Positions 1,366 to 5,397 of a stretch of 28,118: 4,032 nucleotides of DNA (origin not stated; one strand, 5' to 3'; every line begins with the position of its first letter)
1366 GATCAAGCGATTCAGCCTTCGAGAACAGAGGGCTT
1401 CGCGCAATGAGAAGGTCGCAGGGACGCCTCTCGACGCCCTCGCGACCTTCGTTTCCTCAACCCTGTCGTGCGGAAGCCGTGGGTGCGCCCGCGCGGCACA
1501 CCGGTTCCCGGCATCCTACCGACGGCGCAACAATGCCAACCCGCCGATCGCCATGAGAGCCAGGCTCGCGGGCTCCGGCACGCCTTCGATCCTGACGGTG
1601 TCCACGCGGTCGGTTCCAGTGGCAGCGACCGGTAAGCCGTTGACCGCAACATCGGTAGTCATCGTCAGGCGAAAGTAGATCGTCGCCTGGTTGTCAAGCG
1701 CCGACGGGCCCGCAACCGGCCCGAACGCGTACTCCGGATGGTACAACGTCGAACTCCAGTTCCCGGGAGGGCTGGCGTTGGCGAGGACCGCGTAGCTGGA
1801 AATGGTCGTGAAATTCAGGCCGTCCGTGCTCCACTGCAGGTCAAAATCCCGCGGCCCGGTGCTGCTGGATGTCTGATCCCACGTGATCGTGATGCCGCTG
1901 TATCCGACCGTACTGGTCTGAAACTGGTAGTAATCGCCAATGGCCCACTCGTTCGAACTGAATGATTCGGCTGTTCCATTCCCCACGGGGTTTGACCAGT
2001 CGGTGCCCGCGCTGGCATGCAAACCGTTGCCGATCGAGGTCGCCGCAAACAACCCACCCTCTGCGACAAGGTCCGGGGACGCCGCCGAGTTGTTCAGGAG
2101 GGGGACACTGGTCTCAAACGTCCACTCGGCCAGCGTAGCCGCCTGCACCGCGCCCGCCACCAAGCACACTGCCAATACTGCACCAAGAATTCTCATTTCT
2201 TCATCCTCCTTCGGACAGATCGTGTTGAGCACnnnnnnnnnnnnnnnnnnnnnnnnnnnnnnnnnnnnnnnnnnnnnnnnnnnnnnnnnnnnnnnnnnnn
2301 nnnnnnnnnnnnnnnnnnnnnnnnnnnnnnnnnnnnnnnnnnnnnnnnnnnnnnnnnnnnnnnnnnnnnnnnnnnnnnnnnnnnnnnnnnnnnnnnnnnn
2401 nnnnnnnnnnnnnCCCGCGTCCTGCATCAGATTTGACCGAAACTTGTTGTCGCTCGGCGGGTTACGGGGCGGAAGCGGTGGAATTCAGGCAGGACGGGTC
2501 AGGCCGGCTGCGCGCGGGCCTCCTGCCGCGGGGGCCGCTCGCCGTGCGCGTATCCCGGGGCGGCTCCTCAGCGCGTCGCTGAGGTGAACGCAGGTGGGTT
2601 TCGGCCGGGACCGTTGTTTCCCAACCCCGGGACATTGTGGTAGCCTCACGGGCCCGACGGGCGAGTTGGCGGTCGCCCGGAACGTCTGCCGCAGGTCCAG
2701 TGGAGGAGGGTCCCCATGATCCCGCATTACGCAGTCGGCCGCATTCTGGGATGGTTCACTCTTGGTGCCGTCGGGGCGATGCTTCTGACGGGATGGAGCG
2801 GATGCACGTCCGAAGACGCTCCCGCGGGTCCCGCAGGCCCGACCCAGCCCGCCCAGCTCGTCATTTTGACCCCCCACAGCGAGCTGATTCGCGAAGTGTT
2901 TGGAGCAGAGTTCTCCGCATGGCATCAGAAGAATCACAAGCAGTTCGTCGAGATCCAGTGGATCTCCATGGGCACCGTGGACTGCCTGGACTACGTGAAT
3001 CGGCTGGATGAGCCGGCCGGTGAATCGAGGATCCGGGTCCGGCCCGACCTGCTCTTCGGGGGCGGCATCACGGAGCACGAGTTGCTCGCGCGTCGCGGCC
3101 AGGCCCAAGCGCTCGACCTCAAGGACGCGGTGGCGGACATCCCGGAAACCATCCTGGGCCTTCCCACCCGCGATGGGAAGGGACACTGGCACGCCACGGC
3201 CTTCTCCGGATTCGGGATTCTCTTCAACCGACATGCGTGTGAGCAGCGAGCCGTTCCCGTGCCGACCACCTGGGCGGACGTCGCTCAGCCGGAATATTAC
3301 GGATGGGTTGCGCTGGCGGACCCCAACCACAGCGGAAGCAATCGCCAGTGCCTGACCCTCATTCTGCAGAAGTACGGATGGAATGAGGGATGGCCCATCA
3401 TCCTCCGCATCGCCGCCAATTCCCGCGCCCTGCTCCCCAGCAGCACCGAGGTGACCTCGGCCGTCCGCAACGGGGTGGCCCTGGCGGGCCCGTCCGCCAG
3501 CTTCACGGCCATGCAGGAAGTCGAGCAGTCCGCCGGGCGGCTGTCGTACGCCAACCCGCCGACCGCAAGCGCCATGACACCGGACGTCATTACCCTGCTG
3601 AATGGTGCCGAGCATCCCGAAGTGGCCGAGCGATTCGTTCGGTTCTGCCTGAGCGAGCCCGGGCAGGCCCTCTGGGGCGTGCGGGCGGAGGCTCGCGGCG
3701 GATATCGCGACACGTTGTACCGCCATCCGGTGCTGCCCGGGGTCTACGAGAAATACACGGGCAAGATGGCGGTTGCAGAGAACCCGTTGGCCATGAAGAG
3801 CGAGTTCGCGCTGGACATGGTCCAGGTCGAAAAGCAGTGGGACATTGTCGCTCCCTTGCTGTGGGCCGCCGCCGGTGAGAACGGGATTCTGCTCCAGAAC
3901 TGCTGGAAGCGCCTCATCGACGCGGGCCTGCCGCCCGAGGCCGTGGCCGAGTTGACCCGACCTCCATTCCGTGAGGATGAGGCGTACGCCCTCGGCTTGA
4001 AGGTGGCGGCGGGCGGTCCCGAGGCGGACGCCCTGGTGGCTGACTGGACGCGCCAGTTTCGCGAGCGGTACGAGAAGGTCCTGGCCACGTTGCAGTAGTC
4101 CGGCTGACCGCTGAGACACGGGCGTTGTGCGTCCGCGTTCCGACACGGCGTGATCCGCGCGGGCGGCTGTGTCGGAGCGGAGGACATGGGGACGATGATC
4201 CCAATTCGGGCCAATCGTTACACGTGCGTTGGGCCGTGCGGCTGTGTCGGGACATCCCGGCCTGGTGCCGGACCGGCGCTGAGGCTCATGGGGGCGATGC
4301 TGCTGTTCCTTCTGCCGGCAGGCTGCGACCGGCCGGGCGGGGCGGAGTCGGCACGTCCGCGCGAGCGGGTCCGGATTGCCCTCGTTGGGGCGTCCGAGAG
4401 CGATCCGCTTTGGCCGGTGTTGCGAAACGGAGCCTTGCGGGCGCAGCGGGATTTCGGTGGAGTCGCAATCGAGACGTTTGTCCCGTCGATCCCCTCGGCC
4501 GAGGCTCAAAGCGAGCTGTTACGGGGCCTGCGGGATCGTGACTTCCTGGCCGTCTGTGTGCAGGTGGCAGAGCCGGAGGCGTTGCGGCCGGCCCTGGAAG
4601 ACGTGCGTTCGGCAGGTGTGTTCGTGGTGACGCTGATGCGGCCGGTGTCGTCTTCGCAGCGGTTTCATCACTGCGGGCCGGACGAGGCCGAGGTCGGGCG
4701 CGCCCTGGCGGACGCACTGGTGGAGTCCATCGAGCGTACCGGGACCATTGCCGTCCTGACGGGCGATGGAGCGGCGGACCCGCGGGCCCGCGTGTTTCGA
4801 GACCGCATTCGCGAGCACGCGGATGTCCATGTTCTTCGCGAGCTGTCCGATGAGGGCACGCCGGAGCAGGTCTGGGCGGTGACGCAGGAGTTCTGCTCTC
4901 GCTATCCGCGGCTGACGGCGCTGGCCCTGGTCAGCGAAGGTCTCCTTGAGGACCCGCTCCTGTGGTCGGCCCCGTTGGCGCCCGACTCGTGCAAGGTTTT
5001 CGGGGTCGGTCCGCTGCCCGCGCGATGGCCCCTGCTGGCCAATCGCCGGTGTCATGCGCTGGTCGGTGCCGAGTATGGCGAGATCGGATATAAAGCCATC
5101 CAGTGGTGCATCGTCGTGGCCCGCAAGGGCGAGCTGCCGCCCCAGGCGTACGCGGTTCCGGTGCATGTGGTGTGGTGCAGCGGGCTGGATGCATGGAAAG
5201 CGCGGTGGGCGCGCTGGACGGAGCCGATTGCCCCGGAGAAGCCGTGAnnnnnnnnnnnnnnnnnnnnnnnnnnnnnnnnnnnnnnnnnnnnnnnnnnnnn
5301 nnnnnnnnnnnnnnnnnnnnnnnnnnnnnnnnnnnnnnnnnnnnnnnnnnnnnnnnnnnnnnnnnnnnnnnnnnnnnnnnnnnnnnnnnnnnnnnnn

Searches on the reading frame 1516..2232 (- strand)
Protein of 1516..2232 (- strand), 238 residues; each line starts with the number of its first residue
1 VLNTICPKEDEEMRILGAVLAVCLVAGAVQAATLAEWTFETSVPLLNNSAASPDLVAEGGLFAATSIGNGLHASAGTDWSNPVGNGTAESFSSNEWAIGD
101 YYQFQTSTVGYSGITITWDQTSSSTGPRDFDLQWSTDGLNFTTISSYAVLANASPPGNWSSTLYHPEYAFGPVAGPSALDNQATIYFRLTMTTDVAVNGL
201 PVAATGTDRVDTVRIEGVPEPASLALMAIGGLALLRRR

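Call 8: search_protein_families(library=pfam, proteins=[window:1516-2232:-], max_evalue=0.01)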
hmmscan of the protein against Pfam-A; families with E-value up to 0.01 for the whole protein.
window:1516-2232:- (238 aa): 1 family
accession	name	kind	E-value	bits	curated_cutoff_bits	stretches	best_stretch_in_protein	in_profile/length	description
PF07589.16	PEP-CTERM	-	0.00012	22.5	20.7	1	218-238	2-23/24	PEP-CTERM motif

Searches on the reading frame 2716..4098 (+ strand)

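Call 9: search_protein_families(library=pfam, proteins=[window:2716-4098:+], max_evalue=0.01)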
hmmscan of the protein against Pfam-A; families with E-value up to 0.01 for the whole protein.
window:2716-4098:+ (460 aa): 4 families
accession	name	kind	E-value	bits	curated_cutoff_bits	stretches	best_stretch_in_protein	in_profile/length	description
PF13343.11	SBP_bac_6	-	1.4e-18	67.8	24.6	1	136-320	35-211/245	Bacterial extracellular solute-binding protein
PF13531.11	SBP_bac_11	-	2.6e-12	47.5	25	1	182-320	92-221/227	Bacterial extracellular solute-binding protein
PF13416.11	SBP_bac_8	-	5.3e-05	23.6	27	1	127-320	56-252/279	Bacterial extracellular solute-binding protein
PF01547.30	SBP_bac_1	-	0.0027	18.2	26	1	242-318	217-307/307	Bacterial extracellular solute-binding protein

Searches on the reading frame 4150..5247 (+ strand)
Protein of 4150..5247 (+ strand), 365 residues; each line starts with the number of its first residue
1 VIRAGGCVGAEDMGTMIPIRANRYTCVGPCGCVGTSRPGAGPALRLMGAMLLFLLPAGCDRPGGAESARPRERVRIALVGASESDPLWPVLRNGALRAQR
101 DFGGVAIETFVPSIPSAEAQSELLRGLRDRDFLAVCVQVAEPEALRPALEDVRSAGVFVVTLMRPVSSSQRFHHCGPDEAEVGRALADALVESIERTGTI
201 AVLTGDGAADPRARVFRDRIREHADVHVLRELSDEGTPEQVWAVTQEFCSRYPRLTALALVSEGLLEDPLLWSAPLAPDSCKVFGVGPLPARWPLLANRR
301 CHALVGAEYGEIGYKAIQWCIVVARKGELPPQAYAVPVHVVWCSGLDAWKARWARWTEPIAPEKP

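Call 9: search_protein_families(library=pfam, proteins=[window:4150-5247:+], max_evalue=0.01)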
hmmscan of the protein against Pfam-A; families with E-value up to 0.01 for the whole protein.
window:4150-5247:+ (365 aa): 1 family
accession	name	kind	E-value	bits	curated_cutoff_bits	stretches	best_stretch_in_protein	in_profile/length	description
PF13407.12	Peripla_BP_4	-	5e-22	79.1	35.1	1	76-324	1-254/258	Periplasmic binding protein domain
